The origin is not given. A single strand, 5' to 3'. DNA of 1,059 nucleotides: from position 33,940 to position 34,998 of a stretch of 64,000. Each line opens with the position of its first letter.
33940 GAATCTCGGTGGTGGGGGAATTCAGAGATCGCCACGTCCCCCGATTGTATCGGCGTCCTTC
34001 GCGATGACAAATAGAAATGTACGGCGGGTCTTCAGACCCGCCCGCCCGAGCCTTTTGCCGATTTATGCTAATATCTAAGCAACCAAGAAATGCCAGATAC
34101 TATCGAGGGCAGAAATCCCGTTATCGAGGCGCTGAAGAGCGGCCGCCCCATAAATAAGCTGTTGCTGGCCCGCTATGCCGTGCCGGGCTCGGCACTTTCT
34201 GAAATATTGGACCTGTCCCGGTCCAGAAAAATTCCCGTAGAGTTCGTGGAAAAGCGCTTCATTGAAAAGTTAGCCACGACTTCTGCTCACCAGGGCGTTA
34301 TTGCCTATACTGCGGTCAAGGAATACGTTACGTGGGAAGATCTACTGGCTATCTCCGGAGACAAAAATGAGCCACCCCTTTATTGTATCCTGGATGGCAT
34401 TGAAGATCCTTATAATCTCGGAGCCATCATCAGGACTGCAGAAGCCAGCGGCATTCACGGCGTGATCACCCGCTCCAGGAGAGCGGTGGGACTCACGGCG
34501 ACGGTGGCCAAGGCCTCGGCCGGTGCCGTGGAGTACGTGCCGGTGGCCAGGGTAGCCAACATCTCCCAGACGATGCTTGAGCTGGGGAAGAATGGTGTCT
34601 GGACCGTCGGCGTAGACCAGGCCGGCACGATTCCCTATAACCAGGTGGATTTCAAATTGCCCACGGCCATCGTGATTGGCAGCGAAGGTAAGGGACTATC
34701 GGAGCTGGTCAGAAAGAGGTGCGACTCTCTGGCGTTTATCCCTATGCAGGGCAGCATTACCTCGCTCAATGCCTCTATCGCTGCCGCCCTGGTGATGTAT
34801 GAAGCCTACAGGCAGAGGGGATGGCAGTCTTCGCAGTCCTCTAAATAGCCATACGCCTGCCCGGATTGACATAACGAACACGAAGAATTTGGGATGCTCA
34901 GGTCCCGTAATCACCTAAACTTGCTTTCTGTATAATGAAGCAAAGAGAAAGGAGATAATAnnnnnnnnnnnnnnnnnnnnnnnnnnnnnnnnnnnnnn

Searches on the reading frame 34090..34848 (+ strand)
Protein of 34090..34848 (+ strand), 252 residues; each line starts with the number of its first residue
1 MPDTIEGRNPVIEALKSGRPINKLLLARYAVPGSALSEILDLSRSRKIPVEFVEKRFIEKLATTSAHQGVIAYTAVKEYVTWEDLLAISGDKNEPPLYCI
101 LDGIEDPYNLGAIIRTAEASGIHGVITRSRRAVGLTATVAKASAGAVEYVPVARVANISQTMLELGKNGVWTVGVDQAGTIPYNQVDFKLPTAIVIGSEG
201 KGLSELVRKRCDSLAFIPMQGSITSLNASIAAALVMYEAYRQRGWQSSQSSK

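Call 25: search_protein_families(library=pfam, proteins=[window:34090-34848:+], max_evalue=0.00001)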
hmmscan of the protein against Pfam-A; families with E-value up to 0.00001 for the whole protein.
window:34090-34848:+ (252 aa): 2 families
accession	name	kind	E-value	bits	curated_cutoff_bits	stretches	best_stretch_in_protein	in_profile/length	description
PF00588.24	SpoU_methylase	-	2.6e-39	135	29.7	1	97-237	2-142/142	SpoU rRNA Methylase family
PF08032.17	SpoU_sub_bind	-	4.1e-17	62.7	22.8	1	5-79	2-75/76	RNA 2'-O ribose methyltransferase substrate binding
